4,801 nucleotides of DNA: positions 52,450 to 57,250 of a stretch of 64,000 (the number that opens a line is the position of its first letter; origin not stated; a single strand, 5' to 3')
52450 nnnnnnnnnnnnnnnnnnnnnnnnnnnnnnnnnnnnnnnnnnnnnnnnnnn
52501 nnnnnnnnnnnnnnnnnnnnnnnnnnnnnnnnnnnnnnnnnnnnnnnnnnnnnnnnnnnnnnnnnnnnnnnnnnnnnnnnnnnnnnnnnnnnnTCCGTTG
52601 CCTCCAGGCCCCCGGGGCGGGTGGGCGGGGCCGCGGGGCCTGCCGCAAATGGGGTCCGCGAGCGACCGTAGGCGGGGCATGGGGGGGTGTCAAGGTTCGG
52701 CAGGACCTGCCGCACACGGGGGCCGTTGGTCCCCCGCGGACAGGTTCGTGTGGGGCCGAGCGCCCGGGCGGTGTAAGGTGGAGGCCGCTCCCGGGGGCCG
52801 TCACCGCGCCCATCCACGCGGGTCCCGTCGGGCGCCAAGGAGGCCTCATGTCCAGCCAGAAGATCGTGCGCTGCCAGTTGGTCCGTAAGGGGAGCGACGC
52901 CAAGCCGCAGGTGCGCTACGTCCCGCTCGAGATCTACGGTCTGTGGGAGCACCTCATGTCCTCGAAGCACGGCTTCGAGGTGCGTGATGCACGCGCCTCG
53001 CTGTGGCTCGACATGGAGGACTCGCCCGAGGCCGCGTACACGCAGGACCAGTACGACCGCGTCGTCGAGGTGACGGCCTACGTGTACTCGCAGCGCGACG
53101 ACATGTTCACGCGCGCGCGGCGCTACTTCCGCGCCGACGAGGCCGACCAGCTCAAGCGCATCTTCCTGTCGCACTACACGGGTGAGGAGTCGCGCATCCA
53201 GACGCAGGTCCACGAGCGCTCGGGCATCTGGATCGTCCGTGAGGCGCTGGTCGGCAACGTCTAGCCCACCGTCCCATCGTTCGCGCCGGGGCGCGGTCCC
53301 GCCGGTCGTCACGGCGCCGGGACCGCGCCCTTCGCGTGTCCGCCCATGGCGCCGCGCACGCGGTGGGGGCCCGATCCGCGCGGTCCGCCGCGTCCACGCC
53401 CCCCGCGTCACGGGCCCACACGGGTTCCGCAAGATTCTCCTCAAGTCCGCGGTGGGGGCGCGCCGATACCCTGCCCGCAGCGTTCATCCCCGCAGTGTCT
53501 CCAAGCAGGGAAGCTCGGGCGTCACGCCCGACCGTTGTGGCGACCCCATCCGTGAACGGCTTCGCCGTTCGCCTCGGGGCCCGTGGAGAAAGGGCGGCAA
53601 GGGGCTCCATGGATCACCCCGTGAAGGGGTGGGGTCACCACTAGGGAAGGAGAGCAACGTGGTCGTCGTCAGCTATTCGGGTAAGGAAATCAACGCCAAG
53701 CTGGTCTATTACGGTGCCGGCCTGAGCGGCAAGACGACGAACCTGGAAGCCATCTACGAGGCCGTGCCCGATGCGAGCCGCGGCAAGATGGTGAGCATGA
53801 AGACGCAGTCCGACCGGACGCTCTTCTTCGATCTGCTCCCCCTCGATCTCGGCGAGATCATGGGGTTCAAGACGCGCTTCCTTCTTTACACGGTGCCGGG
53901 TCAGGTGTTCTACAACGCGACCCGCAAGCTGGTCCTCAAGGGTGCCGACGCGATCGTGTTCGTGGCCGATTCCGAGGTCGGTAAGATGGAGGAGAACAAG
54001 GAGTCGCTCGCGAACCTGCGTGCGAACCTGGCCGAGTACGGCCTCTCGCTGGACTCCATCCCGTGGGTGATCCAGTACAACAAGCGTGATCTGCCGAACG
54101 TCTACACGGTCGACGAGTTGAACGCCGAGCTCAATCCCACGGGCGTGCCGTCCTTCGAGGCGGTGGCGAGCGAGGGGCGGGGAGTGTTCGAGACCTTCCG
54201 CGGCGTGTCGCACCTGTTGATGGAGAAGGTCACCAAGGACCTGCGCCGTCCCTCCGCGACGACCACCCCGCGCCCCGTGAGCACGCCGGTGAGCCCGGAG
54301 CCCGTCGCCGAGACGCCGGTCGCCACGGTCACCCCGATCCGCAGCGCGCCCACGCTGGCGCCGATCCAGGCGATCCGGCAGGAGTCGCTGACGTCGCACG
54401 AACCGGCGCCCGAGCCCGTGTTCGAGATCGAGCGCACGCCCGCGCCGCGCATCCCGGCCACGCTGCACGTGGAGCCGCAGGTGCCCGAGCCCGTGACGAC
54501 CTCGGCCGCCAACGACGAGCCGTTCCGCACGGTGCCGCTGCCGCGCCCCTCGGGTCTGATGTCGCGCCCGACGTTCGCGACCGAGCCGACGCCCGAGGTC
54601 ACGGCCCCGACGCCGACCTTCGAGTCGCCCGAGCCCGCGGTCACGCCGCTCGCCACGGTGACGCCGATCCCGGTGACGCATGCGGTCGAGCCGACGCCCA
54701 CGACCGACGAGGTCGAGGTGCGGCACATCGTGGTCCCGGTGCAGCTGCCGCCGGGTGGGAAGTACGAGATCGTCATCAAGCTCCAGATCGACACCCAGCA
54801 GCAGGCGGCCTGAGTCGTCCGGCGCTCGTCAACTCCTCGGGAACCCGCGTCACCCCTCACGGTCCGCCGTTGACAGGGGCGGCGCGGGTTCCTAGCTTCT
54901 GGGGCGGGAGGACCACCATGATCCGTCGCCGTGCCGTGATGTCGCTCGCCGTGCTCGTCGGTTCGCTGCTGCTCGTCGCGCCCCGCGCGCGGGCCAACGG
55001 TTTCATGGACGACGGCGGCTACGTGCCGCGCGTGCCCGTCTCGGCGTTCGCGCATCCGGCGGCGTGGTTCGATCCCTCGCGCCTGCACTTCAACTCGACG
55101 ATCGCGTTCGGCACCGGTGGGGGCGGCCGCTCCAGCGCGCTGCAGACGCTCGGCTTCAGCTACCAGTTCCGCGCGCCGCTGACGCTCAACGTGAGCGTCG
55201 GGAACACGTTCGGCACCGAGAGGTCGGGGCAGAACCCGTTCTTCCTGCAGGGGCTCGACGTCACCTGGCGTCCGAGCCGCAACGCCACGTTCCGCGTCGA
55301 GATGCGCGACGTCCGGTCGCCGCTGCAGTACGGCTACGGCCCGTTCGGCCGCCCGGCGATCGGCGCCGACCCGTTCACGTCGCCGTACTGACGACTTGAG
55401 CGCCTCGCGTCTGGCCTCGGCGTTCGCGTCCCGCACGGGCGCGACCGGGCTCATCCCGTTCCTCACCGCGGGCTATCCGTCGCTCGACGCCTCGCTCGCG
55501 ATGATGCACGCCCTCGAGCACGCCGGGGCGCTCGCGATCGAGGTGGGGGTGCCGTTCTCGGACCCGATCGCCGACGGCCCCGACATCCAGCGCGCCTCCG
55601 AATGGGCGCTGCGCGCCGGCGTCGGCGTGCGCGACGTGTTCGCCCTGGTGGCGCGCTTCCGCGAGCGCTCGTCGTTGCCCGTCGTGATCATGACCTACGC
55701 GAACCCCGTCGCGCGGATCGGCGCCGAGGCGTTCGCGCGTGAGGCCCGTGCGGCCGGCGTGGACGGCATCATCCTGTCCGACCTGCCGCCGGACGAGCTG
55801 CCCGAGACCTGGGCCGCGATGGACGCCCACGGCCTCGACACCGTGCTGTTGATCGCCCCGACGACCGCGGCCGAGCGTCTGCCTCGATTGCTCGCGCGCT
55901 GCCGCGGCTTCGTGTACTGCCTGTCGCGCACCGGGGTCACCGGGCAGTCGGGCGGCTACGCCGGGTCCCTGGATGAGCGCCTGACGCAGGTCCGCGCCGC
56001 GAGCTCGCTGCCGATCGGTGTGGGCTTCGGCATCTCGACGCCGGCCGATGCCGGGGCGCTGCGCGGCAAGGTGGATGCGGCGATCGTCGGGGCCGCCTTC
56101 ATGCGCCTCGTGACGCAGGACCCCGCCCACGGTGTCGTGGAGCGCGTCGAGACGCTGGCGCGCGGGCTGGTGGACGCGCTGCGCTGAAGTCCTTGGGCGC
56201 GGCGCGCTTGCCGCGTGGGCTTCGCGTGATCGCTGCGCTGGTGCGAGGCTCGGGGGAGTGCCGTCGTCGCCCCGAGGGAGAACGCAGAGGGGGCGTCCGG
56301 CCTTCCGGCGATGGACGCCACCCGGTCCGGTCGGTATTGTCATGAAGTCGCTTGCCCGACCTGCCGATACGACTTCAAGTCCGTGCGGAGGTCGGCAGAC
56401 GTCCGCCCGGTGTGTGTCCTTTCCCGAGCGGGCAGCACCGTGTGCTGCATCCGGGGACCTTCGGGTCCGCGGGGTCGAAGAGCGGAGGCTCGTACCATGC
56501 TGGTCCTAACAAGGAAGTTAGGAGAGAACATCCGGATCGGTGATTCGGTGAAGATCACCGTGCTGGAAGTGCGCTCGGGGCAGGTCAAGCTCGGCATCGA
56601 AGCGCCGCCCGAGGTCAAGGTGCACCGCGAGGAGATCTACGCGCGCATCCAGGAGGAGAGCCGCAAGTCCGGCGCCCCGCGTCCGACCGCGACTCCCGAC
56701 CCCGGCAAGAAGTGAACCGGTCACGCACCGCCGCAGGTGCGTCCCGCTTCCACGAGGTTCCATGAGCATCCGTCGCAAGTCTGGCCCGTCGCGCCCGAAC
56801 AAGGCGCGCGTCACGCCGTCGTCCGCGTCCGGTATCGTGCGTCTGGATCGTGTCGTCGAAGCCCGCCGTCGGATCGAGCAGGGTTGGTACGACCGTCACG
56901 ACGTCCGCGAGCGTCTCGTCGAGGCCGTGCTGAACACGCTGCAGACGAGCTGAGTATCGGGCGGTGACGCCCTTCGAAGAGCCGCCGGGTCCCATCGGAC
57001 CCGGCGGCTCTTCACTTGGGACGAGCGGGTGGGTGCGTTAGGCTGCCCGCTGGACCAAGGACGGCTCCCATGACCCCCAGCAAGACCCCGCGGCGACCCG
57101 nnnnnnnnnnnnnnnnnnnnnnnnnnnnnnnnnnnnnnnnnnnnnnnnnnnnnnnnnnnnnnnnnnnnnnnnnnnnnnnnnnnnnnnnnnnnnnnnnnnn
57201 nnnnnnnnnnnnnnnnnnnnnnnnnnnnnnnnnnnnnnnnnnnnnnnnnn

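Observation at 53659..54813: MglA-type polarity GTPase with a 190 aa Pro/Thr-rich repetitive tail and no adjacent mglB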

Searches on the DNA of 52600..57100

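Call 37: search_rna_families(source=window, start=52600, end=57100, threshold=evalue, max_evalue=10, show_alignments=2)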
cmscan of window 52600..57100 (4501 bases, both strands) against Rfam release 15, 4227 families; matches with E-value up to 10: 6.
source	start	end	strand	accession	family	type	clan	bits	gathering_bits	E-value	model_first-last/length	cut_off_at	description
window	56975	57014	-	RF03349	mir-3151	Gene; miRNA;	-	22.5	83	2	1-85/85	no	mir-3151 microRNA precursor family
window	56956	57010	+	RF01521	CC1840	Gene; sRNA;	-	22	50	8.7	1-95/95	no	caulobacter sRNA CC1840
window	52866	52960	+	RF02046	Sphinx_1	Gene; lncRNA;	-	20.1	34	1.9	1-100/100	no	Sphinx_ conserved region 1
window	56977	57007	-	RF02243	Xoo8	Gene; sRNA;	-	17.9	90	0.051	99-129/323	no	Proteobacterial sRNA Xoo8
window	56975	57070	-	RF00602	SCARNA21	Gene; snRNA; snoRNA; scaRNA;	-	15.9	60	4.4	1-140/140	no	Small Cajal body specific RNA 21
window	53755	53928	-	RF00448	IRES_EBNA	Cis-reg; IRES;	-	12.9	100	4.8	1-217/217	no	Epstein-Barr virus nuclear antigen (EBNA) IRES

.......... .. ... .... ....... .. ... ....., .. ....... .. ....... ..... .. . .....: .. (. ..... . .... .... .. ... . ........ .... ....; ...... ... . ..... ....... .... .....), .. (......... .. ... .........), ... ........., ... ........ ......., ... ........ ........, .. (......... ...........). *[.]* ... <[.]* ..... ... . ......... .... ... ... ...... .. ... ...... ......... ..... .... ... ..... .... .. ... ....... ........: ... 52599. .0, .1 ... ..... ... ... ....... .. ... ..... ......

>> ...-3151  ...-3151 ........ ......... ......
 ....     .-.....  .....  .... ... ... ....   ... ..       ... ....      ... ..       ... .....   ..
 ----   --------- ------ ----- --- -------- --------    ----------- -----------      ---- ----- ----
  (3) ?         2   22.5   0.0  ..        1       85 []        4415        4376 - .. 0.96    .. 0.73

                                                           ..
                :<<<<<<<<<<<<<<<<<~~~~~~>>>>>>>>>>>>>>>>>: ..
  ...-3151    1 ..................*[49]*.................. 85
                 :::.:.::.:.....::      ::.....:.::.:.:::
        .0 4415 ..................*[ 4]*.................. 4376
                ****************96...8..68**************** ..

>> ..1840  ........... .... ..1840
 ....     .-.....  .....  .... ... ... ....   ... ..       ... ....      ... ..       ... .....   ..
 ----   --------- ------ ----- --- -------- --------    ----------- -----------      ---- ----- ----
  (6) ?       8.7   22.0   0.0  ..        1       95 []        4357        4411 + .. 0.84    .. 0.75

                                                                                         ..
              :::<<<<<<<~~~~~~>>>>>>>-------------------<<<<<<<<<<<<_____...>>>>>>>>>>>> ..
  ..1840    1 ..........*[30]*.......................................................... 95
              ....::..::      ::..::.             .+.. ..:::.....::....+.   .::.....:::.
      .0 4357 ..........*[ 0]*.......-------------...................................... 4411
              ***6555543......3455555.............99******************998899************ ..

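Call 86: search_rna_families(source=window, start=53440, end=53680, threshold=evalue, max_evalue=10, show_alignments=1)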
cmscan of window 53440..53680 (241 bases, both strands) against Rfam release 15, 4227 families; matches with E-value up to 10: 4.
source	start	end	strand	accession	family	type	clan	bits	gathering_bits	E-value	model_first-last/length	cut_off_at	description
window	53459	53586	+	RF02184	ST7-OT3_2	Gene; lncRNA;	-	17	100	0.66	1-138/138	no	ST7 overlapping transcript 3 conserved region 2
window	53501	53518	-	RF02985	ftsZ-DE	Gene; sRNA;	-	11.3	72.2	9.7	41-58/69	no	ftsZ-DE RNA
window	53616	53635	-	RF02791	CcsR1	Gene; sRNA;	-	11.2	65.3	3.3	13-32/83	no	Conserved CCUCCUCCC motif stress-induced RNA 1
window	53487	53539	+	RF02784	SorX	Gene; sRNA;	-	10.9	46.6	5.4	1-73/73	no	Singlet oxygen resistance RNA X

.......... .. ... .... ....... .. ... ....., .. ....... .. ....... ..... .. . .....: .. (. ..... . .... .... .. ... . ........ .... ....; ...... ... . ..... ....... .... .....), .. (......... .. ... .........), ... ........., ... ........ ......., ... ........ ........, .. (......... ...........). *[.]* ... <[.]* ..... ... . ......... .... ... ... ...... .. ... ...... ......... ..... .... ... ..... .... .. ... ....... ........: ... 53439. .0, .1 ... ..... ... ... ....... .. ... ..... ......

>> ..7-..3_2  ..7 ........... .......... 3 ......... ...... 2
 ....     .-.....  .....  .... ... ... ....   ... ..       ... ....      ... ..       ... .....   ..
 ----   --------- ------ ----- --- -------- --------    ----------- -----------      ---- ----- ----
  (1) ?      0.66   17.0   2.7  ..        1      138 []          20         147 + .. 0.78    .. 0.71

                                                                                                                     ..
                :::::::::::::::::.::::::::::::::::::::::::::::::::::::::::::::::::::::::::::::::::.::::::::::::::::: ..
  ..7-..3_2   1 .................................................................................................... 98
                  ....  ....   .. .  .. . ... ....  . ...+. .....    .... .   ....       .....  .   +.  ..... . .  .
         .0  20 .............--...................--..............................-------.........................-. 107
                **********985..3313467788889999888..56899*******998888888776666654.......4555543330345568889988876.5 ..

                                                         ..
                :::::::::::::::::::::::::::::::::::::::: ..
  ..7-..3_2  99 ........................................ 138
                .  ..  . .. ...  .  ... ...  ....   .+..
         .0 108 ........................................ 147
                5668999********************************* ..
